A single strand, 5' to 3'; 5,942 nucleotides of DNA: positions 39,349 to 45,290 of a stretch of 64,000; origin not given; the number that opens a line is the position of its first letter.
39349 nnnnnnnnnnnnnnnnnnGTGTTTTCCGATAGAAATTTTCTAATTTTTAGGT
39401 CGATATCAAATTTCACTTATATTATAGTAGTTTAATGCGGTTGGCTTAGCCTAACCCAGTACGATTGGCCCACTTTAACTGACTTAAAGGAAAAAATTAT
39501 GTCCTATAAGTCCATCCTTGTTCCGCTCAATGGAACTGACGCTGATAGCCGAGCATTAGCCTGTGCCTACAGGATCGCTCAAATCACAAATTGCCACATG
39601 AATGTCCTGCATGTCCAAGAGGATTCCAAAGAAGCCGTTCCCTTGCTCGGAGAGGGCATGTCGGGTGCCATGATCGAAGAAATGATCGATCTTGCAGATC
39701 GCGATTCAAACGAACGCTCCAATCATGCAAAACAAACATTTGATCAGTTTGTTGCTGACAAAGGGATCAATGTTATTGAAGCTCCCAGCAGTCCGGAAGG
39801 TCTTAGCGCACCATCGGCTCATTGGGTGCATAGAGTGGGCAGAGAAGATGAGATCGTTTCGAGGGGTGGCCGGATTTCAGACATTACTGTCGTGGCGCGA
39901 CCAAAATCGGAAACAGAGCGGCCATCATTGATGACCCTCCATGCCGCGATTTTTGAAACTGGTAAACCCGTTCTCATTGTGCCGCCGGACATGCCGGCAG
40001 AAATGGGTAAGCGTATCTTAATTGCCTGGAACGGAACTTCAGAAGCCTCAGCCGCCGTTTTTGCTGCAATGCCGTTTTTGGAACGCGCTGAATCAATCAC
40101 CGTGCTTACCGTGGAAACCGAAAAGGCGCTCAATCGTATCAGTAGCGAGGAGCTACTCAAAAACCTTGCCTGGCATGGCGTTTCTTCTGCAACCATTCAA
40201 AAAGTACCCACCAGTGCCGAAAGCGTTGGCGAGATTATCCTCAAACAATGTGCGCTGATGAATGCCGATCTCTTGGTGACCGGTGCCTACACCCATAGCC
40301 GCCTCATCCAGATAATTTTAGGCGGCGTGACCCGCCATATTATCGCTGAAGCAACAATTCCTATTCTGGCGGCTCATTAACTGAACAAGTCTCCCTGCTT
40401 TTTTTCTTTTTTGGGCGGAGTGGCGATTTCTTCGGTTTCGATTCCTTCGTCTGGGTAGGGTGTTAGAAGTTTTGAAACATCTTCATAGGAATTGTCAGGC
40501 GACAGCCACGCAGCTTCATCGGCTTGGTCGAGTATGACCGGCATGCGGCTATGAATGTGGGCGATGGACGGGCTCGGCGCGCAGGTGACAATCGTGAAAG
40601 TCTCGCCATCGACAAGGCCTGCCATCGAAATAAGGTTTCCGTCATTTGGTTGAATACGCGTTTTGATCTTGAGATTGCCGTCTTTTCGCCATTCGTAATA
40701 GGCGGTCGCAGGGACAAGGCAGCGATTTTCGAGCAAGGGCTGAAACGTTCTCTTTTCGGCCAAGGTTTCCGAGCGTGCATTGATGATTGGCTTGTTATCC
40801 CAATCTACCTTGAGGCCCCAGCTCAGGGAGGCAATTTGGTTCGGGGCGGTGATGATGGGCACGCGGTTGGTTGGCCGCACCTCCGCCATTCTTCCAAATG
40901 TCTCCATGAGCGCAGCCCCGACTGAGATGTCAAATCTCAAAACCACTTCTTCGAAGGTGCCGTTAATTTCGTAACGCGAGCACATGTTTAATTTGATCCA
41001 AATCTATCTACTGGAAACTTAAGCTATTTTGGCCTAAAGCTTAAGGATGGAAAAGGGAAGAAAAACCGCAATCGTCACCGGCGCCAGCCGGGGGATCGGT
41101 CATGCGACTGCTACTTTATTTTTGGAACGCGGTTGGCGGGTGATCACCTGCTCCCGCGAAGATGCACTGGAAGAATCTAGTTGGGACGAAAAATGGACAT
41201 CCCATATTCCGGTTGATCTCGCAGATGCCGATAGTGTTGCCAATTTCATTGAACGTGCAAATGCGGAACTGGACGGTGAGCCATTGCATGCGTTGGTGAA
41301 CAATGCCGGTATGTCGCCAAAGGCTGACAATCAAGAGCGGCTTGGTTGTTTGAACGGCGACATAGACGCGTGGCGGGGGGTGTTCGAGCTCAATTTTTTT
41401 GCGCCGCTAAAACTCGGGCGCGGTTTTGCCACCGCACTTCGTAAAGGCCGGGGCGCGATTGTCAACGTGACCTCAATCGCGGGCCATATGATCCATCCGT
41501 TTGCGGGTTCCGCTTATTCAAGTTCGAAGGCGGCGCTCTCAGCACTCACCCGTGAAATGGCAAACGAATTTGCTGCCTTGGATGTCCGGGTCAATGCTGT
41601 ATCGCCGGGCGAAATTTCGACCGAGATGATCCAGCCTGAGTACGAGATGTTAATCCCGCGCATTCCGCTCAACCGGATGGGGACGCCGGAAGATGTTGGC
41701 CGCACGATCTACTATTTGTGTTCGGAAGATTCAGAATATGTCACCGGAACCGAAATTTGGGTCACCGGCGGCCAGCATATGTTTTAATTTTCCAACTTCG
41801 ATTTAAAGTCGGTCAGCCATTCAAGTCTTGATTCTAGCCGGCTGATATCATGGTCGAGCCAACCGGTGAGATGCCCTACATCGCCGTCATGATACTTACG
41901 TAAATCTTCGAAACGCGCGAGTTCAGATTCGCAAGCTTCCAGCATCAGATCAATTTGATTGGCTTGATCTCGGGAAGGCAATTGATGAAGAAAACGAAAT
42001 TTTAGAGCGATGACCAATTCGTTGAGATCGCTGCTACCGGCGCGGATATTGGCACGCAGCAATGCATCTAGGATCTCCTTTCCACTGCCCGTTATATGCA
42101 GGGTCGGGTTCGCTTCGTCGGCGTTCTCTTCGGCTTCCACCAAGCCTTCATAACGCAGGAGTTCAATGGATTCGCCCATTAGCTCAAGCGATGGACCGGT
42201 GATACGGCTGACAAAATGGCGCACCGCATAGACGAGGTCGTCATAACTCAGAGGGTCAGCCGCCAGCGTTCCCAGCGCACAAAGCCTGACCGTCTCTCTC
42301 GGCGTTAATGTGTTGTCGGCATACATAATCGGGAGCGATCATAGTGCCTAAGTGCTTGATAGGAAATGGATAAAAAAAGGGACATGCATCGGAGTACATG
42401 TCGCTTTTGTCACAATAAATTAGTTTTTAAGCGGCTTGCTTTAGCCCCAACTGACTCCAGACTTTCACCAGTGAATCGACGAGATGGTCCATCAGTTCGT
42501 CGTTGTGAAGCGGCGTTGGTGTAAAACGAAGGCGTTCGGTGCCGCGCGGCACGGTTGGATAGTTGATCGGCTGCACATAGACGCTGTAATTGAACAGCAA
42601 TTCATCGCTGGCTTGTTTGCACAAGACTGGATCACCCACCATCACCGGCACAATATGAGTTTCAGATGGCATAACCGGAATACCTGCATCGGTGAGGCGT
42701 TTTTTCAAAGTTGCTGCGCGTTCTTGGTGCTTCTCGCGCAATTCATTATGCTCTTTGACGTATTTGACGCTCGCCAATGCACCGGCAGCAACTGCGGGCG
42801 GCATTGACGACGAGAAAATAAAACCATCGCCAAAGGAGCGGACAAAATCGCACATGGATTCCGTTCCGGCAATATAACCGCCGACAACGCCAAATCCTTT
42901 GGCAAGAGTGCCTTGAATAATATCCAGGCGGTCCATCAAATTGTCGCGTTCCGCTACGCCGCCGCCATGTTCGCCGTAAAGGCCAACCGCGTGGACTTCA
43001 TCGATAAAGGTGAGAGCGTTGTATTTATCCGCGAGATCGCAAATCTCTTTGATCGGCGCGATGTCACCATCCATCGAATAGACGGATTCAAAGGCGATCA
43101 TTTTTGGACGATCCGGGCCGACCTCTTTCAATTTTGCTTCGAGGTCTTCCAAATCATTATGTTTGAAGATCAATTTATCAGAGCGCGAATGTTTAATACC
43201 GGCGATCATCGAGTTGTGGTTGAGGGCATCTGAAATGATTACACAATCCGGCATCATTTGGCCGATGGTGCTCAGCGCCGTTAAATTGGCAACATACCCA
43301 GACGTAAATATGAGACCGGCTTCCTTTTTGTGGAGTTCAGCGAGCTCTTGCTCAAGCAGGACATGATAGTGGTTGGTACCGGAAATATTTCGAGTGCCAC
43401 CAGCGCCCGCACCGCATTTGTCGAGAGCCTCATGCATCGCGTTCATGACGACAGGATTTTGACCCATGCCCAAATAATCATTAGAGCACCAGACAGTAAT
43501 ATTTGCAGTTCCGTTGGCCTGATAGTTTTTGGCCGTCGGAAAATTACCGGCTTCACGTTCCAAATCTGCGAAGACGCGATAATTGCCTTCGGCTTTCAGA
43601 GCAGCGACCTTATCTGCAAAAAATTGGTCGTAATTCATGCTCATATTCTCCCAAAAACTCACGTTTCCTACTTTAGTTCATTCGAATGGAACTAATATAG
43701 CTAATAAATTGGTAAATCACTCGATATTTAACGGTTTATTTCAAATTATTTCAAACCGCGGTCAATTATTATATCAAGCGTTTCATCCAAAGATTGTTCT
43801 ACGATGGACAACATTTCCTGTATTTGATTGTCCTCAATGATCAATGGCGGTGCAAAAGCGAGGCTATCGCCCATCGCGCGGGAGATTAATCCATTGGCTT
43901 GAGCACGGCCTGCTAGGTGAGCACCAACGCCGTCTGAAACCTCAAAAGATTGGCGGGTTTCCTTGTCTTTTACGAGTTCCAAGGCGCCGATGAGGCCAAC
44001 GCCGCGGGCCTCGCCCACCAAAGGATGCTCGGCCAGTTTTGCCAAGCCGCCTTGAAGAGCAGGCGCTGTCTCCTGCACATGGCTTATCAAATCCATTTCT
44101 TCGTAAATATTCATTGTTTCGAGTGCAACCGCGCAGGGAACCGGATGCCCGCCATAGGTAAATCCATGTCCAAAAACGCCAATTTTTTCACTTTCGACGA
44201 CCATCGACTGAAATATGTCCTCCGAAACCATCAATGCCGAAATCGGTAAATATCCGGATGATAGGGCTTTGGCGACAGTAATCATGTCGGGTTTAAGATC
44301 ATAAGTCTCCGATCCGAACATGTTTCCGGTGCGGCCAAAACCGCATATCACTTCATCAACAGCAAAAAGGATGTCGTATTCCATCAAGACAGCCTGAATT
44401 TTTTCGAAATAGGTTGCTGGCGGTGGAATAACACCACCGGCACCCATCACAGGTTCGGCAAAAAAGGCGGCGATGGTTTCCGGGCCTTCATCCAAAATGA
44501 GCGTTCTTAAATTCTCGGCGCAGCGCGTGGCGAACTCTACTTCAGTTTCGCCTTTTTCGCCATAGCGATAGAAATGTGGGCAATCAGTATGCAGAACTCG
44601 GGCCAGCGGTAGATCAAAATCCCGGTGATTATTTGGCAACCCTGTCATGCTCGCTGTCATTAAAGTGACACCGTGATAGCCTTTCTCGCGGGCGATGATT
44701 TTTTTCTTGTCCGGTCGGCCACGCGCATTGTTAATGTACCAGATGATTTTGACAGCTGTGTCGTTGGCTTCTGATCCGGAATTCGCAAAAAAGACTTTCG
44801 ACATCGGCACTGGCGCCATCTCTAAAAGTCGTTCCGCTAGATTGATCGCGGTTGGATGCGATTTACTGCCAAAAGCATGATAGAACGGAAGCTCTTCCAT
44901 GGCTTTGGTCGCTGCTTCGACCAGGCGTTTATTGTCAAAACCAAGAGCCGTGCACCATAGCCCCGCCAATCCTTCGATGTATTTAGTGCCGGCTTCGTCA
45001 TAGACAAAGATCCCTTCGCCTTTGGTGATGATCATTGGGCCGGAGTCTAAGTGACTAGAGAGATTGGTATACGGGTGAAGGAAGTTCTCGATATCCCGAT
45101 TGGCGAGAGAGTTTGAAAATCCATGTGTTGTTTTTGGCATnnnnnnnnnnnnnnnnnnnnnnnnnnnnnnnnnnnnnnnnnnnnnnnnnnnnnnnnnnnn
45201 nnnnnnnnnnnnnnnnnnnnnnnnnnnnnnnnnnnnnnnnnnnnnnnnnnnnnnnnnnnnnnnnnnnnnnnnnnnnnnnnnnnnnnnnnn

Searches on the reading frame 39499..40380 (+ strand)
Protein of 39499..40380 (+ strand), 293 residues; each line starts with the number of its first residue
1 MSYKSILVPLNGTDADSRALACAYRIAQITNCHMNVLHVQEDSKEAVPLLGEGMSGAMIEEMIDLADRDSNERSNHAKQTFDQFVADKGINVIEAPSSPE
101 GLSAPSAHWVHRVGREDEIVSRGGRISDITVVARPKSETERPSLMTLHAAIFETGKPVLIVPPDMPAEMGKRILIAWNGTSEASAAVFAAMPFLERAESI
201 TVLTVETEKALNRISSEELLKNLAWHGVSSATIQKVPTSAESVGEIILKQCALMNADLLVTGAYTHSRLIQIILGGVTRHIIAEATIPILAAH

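Call 40: search_protein_families(library=pfam, proteins=[window:39499-40380:+], max_evalue=1)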
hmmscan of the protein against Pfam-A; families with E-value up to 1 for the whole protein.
window:39499-40380:+ (293 aa): 4 families
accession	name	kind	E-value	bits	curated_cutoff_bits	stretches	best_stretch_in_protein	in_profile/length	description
PF00582.32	Usp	-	7.6e-14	52.9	24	2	171-291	3-139/141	Universal stress protein family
PF11791.14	Aconitase_B_N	-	0.13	12.7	25.8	1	23-78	62-113/153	Aconitate B N-terminal domain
PF14747.11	DUF4473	-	0.24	12.4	25.9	0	49-86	11-54/78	Domain of unknown function (DUF4473)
PF16064.11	DUF4806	-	0.25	12.1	25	1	205-237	44-76/90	Domain of unknown function (DUF4806)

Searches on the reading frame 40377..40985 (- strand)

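Call 40: search_protein_families(library=pfam, proteins=[window:40377-40985:-], max_evalue=1)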
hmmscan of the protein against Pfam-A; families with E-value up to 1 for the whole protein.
window:40377-40985:- (202 aa): 1 family
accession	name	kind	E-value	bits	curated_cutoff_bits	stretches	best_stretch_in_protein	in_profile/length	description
PF02586.19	SRAP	-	7.4e-42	143.7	27.1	1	1-188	1-208/214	SOS response associated peptidase (SRAP)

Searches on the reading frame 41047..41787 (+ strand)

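Call 40: search_protein_families(library=pfam, proteins=[window:41047-41787:+], max_evalue=1)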
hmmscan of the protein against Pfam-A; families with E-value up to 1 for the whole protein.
window:41047-41787:+ (246 aa): 5 families
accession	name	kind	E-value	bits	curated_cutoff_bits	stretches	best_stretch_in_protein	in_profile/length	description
PF13561.12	adh_short_C2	-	9.5e-48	163.3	27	1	12-244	1-236/236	Enoyl-(Acyl carrier protein) reductase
PF00106.31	adh_short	-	2.3e-43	148.4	26.6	1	6-199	1-191/195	short chain dehydrogenase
PF01370.27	Epimerase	-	2.6e-05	24.2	20.9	1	9-71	2-63/240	NAD dependent epimerase/dehydratase family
PF08659.16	KR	-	0.00017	22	22.6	1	7-170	2-162/180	KR domain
PF23441.1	SDR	-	0.0092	15.8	27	1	116-195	122-199/258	SDR-like rossmann domain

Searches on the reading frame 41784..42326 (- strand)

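Call 3: search_protein_families(library=pfam, proteins=[window:41784-42326:-])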
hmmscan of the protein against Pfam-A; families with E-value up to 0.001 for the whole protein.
window:41784-42326:- (180 aa): 2 families
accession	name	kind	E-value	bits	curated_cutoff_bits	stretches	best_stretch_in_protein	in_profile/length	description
PF14557.12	AphA_like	-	2.9e-58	196.8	27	1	3-174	2-173/174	Putative AphA-like transcriptional regulator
PF10400.15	Vir_act_alpha_C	-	0.00045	21.3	22.4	1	106-178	5-77/78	Virulence activator alpha C-term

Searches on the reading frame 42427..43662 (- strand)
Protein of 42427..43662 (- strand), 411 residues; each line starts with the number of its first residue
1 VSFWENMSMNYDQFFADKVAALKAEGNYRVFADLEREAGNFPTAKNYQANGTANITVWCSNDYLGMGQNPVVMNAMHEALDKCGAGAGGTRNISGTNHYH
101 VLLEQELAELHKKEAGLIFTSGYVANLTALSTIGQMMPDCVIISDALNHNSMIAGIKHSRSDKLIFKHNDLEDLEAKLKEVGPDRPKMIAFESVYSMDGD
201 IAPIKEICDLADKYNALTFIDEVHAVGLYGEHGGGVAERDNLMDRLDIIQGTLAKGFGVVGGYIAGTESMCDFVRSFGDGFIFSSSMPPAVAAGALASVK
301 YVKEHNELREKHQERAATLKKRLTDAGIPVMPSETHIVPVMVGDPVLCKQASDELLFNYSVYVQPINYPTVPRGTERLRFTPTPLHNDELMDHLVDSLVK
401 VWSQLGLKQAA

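Call 3: search_protein_families(library=pfam, proteins=[window:42427-43662:-])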
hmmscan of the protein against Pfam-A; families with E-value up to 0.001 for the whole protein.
window:42427-43662:- (411 aa): 4 families
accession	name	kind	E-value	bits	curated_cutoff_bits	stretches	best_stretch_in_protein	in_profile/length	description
PF00155.27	Aminotran_1_2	-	8.5e-79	265.8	19.7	1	54-398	2-361/361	Aminotransferase class I and II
PF01212.27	Beta_elim_lyase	-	2.5e-08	34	27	1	94-336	28-279/288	Beta-eliminating lyase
PF01053.26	Cys_Met_Meta_PP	-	5.4e-08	32.2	27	1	97-227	51-179/381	Cys/Met metabolism PLP-dependent enzyme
PF00266.25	Aminotran_5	-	0.00012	21.6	21.5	1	115-227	62-181/371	Aminotransferase class-V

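Call 17: search_protein_families(library=ncbifam, proteins=[window:42427-43662:-], max_evalue=0.00001)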
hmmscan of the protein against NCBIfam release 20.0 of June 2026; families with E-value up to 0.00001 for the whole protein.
window:42427-43662:- (411 aa): 14 families
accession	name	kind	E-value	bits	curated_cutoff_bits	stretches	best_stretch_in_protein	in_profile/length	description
TIGR01821.1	5aminolev_synth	equivalog_domain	2.5e-200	665.5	338.55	1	9-408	1-400/402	5-aminolevulinate synthase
NF005394.0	PRK06939.1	equivalog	3.1e-105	352.2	460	1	8-406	2-395/397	glycine C-acetyltransferase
TIGR00858.1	bioF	equivalog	1.6e-99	333.1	426.45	1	47-398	15-364/365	8-amino-7-oxononanoate synthase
TIGR01825.1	gly_Cac_T_rel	subfamily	1.2e-97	327.1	535.4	1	20-406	6-383/385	BioF/Kbl family PLP-dependent acyltransferase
TIGR01822.1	2am3keto_CoA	equivalog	4.9e-87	292.4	493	1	48-406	34-391/393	glycine C-acetyltransferase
NF047600.1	SerpalmtaseCFB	equivalog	9.2e-79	264.9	640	1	20-406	16-393/395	serine palmitoyltransferase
NF047599.1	SerpalmtaseBetaP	equivalog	2e-76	257.2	500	1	54-405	44-393/394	serine palmitoyltransferase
NF047603.1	SerpalmtaseAlphaP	equivalog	6.9e-66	222.5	670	1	51-396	44-387/399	serine palmitoyltransferase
NF005526.0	PRK07179.1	equivalog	5.1e-52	176.8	428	1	54-405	55-399/407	alpha-hydroxyketone-type quorum-sensing autoinducer synthase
NF005697.0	PRK07505.1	subfamily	8.6e-38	130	342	1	52-402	47-399/405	hypothetical protein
NF004608.1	PRK05937.1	equivalog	4.1e-29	101.5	399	1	60-306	9-261/366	8-amino-7-oxononanoate synthase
TIGR01977.1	am_tr_V_EF2568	hypoth_equivalog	6.4e-07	28.7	377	1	71-228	15-180/376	cysteine desulfurase family protein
NF041364.1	GntC_guanitoxin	equivalog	8.7e-07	28.2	415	1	204-366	156-324/356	guanitoxin biosynthesis PLP-dependent (S)-gamma-hydroxy-L-arginine cyclodehydratase GntC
NF000586.1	PRK00011.1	subfamily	9.3e-06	24.6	335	0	170-362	141-331/404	serine hydroxymethyltransferase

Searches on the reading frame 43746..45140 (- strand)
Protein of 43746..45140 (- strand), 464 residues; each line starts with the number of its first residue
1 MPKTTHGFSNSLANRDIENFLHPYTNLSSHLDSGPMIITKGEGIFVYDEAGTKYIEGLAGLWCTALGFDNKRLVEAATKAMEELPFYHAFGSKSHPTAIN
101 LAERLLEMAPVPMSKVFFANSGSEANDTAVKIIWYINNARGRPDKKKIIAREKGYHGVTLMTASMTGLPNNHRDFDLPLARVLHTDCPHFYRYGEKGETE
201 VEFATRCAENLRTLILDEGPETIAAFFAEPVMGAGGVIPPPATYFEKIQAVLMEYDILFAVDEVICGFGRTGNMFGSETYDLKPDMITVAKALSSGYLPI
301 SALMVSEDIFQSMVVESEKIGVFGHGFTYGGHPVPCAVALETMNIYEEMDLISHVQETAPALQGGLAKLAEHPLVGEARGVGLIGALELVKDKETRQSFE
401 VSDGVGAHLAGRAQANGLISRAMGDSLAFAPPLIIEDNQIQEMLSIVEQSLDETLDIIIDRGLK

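Call 3: search_protein_families(library=pfam, proteins=[window:43746-45140:-])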
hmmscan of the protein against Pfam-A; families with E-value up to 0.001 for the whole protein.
window:43746-45140:- (464 aa): 1 family
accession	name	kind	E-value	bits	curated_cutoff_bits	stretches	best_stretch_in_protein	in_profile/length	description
PF00202.27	Aminotran_3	-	7.8e-92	308.5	30.5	1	35-450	10-402/403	Aminotransferase class-III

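Call 17: search_protein_families(library=ncbifam, proteins=[window:43746-45140:-], max_evalue=0.00001)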
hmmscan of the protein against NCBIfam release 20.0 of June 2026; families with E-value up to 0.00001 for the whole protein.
window:43746-45140:- (464 aa): 69 families (the best 25 are shown)
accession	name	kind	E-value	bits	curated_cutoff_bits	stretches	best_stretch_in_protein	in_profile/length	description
NF004767.0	PRK06105.1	subfamily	3.8e-222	737.8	517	1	9-458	5-454/460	aminotransferase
NF005684.0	PRK07482.1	subfamily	6.7e-162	539.2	687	1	10-458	6-459/464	hypothetical protein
NF005682.0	PRK07480.1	subfamily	1e-156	522.2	510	1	10-457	11-455/459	aminotransferase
NF005447.0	PRK07036.1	equivalog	1.7e-136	455.6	618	1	10-462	11-463/468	aminotransferase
NF004625.0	PRK05965.1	subfamily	6.7e-129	430.6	729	1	9-456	3-450/460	hypothetical protein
NF005102.0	PRK06541.1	equivalog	1.9e-125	419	574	1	11-455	11-457/460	aspartate aminotransferase family protein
NF005683.0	PRK07481.1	subfamily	7.4e-117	391.1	575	1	10-453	4-449/453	hypothetical protein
NF009068.0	PRK12403.1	equivalog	6.4e-106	354.9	817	1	15-458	17-457/460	aspartate aminotransferase family protein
NF005812.0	PRK07678.1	subfamily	2.4e-104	349.5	488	1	10-453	8-449/451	aminotransferase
NF052567.1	OmAmTferAptACaul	equivalog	7.6e-104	347.8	500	1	17-453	2-430/431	omega-aminotransferase AptA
TIGR00508.1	bioA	equivalog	9.4e-99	330.8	405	1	22-451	3-418/419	adenosylmethionine--8-amino-7-oxononanoate transaminase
NF005685.0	PRK07483.1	equivalog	2.9e-98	329.6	485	1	32-456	10-440/444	aspartate aminotransferase family protein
NF005375.0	PRK06917.1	equivalog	5.1e-90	302.3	535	1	36-455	16-440/448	aspartate aminotransferase family protein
NF004718.0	PRK06062.1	subfamily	4.7e-85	285.8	472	1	27-453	31-448/454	hypothetical protein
NF004624.0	PRK05964.1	equivalog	8e-83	278.3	494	1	11-453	5-424/427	adenosylmethionine--8-amino-7-oxononanoate transaminase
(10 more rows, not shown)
